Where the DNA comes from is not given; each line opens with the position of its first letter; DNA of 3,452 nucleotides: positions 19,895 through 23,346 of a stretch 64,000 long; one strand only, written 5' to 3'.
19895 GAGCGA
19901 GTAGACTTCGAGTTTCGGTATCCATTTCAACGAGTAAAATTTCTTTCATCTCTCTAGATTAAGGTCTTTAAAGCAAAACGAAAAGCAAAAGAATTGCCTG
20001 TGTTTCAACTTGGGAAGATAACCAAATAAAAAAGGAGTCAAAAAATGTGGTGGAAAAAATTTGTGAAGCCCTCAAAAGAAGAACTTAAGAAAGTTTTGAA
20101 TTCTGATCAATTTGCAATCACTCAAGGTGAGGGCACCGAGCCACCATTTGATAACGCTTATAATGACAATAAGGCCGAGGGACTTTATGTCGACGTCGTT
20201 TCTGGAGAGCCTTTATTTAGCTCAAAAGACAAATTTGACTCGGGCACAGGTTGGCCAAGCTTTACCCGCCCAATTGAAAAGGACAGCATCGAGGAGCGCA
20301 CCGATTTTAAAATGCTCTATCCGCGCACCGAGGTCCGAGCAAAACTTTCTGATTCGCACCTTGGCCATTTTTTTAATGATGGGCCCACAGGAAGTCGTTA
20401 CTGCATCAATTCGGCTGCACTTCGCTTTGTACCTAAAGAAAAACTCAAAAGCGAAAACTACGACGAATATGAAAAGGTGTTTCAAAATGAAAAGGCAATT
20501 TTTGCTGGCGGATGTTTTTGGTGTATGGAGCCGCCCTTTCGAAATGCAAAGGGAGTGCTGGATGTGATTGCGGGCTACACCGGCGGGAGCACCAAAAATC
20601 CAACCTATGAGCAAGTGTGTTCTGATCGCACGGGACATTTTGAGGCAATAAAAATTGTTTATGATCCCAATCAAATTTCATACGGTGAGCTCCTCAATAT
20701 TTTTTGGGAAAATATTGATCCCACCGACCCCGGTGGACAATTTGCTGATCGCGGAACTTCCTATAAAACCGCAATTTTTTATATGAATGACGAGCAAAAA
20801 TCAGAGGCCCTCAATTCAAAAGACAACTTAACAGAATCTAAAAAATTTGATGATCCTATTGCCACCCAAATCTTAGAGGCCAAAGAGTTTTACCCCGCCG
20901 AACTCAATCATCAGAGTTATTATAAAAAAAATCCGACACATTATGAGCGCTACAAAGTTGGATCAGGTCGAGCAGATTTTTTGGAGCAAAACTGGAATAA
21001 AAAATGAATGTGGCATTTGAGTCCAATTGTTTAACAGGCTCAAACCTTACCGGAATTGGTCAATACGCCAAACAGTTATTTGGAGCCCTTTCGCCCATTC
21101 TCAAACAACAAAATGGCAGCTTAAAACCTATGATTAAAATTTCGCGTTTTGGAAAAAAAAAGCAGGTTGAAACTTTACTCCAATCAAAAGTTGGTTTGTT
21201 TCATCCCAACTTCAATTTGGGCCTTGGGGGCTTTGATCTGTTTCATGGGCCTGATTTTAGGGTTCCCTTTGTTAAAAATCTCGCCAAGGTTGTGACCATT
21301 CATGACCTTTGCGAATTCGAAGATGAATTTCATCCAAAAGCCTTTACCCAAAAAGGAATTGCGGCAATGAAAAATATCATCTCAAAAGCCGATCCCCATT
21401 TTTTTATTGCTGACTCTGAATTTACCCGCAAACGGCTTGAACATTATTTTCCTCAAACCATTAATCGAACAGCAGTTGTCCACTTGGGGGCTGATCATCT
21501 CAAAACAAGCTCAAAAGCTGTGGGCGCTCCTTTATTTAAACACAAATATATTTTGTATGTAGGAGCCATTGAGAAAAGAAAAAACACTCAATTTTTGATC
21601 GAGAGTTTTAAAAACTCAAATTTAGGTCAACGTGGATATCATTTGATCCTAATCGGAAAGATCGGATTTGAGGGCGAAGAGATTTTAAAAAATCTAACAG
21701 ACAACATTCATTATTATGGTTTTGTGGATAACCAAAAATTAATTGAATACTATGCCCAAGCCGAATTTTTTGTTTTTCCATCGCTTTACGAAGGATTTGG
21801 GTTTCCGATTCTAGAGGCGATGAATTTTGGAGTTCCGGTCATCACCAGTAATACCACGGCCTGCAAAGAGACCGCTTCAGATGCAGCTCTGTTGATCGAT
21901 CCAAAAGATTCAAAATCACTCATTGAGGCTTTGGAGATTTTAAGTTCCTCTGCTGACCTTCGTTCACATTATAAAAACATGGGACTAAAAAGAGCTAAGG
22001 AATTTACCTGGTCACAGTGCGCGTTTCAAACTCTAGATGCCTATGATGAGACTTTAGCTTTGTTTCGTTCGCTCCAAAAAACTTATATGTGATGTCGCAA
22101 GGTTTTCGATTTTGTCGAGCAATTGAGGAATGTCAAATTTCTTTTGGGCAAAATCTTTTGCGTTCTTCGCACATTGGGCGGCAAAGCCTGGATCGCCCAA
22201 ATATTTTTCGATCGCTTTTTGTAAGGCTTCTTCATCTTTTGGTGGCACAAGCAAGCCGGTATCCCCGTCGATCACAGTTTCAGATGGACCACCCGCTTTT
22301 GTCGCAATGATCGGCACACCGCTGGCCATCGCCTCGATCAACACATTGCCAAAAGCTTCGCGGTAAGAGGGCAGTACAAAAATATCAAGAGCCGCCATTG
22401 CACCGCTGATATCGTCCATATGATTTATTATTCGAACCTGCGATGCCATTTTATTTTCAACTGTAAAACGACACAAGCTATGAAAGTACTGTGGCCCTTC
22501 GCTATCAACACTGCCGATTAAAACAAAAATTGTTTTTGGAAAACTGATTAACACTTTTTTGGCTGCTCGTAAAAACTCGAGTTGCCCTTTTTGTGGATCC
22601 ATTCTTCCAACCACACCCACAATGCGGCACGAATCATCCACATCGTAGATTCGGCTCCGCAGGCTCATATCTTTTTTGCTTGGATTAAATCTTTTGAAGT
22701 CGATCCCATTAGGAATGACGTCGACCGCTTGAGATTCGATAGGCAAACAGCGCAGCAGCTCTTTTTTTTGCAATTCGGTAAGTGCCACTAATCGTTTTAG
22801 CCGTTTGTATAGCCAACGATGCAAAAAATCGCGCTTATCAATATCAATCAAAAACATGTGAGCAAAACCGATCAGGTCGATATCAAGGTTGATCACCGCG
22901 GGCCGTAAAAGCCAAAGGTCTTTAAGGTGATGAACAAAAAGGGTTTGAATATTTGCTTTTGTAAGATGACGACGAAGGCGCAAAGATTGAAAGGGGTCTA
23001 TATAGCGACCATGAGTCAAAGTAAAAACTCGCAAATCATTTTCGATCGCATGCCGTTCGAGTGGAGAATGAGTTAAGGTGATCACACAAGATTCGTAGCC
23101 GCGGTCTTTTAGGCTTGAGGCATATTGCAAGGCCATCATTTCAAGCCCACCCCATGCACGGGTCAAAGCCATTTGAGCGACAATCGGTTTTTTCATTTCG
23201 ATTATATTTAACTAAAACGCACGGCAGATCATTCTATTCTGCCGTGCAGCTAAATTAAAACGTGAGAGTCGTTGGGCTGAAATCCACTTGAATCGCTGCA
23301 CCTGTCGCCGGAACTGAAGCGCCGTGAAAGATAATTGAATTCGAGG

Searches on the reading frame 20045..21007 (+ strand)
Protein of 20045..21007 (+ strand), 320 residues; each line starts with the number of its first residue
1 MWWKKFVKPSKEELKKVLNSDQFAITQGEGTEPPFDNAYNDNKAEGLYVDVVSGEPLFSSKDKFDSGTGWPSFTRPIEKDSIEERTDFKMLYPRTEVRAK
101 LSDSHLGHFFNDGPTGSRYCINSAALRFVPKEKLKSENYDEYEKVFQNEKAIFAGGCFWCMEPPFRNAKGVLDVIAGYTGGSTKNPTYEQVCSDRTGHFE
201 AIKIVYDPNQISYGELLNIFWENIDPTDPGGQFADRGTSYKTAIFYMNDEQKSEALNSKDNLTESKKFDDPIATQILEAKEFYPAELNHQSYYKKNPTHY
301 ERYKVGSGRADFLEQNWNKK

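Call 6: search_protein_families(library=pfam, proteins=[window:20045-21007:+], max_evalue=0.001)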
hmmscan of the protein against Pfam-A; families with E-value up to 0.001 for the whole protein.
window:20045-21007:+ (320 aa): 2 families
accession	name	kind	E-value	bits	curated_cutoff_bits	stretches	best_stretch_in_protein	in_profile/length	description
PF01625.27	PMSR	-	2.5e-63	213.3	23.7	1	150-301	1-152/153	Peptide methionine sulfoxide reductase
PF01641.26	SelR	-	6.4e-43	145.8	24.9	1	18-130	1-116/116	SelR domain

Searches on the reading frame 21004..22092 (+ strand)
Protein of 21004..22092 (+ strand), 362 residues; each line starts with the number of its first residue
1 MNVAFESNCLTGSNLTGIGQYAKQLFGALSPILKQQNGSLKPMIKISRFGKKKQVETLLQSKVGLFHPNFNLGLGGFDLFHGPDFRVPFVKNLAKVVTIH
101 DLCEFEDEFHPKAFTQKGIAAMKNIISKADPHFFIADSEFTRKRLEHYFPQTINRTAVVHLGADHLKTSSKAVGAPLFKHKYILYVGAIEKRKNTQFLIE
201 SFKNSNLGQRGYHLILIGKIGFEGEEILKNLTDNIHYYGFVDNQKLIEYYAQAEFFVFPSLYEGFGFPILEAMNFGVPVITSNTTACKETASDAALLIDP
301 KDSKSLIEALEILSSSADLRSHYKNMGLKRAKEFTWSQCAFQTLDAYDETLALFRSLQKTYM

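Call 6: search_protein_families(library=pfam, proteins=[window:21004-22092:+], max_evalue=0.001)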
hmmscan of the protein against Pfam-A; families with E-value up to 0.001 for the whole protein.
window:21004-22092:+ (362 aa): 4 families
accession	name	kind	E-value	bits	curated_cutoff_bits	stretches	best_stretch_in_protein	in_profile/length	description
PF00534.26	Glycos_transf_1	-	3.3e-31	108.5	26.4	1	179-327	14-169/172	Glycosyl transferases group 1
PF13692.12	Glyco_trans_1_4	-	1.1e-27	97.5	27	1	181-313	2-139/142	Glycosyl transferases group 1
PF20706.3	GT4-conflict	-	1.5e-06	27.9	26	1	238-285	266-314/385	Family 4 Glycosyltransferase in conflict systems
PF13524.12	Glyco_trans_1_2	-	4.9e-05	23.7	25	1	196-342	3-141/144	Glycosyl transferase-like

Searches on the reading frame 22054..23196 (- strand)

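Call 6: search_protein_families(library=pfam, proteins=[window:22054-23196:-], max_evalue=0.001)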
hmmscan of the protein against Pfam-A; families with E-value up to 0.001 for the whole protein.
window:22054-23196:- (380 aa): 7 families
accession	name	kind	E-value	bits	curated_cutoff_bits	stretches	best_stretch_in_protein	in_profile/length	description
PF00534.26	Glycos_transf_1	-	2.4e-36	125.3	26.4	1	189-348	14-171/172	Glycosyl transferases group 1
PF13692.12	Glyco_trans_1_4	-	3.5e-32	112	27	1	191-335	2-142/142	Glycosyl transferases group 1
PF13439.12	Glyco_transf_4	-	4.2e-18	66.4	28.5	1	15-168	1-169/170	Glycosyltransferase Family 4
PF13579.12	Glyco_trans_4_4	-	1.7e-09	38.7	29.7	1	16-164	1-158/158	Glycosyl transferase 4-like domain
PF20706.3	GT4-conflict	-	5.1e-08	32.7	26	1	195-346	202-368/385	Family 4 Glycosyltransferase in conflict systems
PF13477.12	Glyco_trans_4_2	-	0.00016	22.2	23.4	1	23-131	14-126/139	Glycosyl transferase 4-like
PF13524.12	Glyco_trans_1_2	-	0.00083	19.8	25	0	279-363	60-142/144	Glycosyl transferase-like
